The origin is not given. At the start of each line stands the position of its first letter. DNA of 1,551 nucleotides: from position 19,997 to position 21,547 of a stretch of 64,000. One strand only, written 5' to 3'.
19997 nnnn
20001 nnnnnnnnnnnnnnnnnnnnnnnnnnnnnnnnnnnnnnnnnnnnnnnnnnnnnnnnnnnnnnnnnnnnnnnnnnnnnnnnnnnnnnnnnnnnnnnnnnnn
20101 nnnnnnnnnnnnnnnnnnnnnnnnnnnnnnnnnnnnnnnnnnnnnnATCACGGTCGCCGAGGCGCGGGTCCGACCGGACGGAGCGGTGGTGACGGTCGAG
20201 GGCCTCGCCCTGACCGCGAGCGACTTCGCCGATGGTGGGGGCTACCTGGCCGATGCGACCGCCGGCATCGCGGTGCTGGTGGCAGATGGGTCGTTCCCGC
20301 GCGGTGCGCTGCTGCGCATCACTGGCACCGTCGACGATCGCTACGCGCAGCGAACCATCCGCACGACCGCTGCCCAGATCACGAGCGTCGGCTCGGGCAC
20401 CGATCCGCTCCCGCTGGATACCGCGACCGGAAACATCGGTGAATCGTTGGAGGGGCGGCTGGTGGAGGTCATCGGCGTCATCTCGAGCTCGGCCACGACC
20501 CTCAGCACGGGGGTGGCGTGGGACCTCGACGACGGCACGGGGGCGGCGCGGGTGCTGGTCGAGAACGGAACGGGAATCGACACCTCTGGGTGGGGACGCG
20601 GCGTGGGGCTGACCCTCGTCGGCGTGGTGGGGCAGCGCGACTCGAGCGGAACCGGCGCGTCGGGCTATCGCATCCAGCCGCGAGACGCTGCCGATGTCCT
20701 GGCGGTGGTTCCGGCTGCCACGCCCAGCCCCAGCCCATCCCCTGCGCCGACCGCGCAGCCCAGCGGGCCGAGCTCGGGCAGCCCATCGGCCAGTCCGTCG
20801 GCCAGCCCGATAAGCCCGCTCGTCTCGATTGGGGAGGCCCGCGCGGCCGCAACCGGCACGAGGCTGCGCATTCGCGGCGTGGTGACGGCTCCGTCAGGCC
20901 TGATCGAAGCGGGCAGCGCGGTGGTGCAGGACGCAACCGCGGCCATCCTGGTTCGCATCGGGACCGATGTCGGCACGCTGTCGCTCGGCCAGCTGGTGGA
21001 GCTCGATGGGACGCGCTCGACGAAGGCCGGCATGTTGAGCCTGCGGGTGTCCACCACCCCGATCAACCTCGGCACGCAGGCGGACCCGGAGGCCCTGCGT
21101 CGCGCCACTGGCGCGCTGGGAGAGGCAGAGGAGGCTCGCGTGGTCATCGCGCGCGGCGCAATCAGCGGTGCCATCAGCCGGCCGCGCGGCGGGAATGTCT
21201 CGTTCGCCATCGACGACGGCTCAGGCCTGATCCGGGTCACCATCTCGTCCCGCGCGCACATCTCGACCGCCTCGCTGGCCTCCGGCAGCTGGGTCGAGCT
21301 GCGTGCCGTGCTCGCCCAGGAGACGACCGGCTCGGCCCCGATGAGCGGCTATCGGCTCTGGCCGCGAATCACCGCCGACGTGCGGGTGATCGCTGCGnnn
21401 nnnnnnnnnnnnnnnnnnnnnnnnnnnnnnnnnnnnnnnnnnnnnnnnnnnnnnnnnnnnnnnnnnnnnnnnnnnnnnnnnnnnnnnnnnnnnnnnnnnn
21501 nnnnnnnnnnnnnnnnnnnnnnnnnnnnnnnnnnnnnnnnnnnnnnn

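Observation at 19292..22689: Surface protein with a lamin-tail domain and four OB-fold-like repeats, but no nuclease domain, followed directly by a nucleoside phosphorylase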

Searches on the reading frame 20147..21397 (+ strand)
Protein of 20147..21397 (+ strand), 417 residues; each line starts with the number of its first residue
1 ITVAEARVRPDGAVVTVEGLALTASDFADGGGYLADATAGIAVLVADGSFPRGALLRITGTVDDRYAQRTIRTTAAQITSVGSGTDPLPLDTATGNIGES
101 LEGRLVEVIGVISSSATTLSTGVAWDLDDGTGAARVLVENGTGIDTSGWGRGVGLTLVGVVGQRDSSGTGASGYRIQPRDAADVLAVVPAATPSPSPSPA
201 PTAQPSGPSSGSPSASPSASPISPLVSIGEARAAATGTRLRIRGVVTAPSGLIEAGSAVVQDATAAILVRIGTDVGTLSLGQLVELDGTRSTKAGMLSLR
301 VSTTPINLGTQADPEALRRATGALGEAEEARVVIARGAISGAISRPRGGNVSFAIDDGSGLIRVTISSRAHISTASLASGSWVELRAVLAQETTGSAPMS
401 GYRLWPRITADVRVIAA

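Call 88: search_dna_similar(query=window:20147-21397:+, collection=plasmids, mode=protein, max_evalue=0.001, max_rows=30)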
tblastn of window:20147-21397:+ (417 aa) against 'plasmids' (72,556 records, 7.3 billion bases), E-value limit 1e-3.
Records with a match: 1; places in all: 1; records where one place covers at least 80% of the query: 0.
Best place of each record, by identity: <60% 1.
By first word of the organism name: Bernardetia 1.
By predicted mobility (MOB-suite, as given by PLSDB): non-mobilizable 1.
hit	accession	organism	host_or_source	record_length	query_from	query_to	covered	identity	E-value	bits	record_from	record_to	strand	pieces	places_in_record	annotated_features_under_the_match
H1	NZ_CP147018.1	Bernardetia sp. Wsw4-3y2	Red alga,Red algae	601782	3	122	29%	35.8%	5e-6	57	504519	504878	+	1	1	lamin tail domain-containing protein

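Call 89: get_annotated_region(hit=H1, flank=8000)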
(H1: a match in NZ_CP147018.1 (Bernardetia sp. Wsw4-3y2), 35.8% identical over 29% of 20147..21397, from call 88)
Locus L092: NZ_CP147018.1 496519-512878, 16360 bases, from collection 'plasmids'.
description: Bernardetia sp. Wsw4-3y2 plasmid plasmd1, complete sequence
organism: Bernardetia sp. Wsw4-3y2 (NCBI taxid 3127471)
taxonomy: Bacteria; Bacteroidota; Cytophagia; Cytophagales; Bernardetiaceae; Bernardetia; Bernardetia sp. Wsw4-3y2
host: -; source: Red alga,Red algae; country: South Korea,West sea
typing (MOB-suite, as given by PLSDB): non-mobilizable
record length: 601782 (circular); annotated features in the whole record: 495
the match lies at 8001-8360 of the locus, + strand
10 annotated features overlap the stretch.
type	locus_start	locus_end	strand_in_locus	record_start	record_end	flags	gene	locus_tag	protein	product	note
CDS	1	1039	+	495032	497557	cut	-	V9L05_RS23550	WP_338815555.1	YfhO family protein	-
CDS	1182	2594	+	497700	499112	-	-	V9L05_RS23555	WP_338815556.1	amidase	-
CDS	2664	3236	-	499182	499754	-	-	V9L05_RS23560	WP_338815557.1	hypothetical protein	-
CDS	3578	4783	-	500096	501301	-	-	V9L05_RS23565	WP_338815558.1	hypothetical protein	-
CDS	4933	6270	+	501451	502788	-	-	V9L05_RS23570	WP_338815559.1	RsmD family RNA methyltransferase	-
CDS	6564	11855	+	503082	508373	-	-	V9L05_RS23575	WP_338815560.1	lamin tail domain-containing protein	-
CDS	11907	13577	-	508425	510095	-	-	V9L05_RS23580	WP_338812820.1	IS1182 family transposase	-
CDS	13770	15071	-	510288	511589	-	-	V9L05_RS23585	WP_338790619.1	adenylosuccinate synthase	GO:0006164 - purine nucleotide biosynthetic process [Evidence IEA]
CDS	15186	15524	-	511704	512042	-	-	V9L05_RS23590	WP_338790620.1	STAS domain-containing protein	-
CDS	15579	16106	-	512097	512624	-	-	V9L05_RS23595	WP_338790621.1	transcriptional repressor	-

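Call 90: search_protein_families(library=pfam, proteins=[L092:6564-11855:+], max_evalue=0.001)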
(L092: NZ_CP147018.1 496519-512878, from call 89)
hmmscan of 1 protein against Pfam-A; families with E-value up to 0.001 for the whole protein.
L092:6564-11855:+ (1763 aa): 8 families
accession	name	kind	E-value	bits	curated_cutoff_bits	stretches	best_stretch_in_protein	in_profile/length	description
PF00932.25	LTD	-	2.5e-31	108.7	34.3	2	199-303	6-107/109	Lamin Tail Domain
PF19081.6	Ig_7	-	8.2e-18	64.9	27.3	2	1283-1364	1-84/84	Ig-like domain CHU_C associated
PF13205.12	Big_5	-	2.7e-15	57.4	23.6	1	1077-1186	3-105/105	Bacterial Ig-like domain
PF18962.6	Por_Secre_tail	-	1.9e-11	44.5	27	1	1685-1762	1-75/75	Secretion system C-terminal sorting domain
PF00041.27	fn3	-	2.7e-11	43.9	25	2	986-1065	6-81/84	Fibronectin type III domain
PF06832.18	BiPBP_C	-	3.3e-08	33.7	26.8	0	1361-1425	14-80/90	Penicillin-Binding Protein C-terminus Family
PF03372.29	Exo_endo_phos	-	4.8e-05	23.7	24.5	1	682-969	2-225/225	Endonuclease/Exonuclease/phosphatase family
PF16656.11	Pur_ac_phosph_N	-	0.00018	22.4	30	1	987-1065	7-89/93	Purple acid Phosphatase, N-terminal domain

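Call 91: search_protein_families(library=ncbifam, proteins=[L092:6564-11855:+], max_evalue=0.01)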
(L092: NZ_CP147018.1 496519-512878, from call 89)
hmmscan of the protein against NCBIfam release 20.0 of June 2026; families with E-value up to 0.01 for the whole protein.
L092:6564-11855:+ (1763 aa): 3 families
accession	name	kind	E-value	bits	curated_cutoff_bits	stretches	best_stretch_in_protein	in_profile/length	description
NF033680.1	exonuc_ExeM-GG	exception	1.1e-50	172.6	1300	2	15-193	9-175/884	extracellular exonuclease ExeM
TIGR04183.1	Por_Secre_tail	domain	1.3e-10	41.1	23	1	1685-1763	1-72/72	T9SS type A sorting domain-containing protein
NF033681.1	ExeM_NucH_DNase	subfamily_domain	1.2e-06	27.7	300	0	625-789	187-360/546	ExeM/NucH family extracellular endonuclease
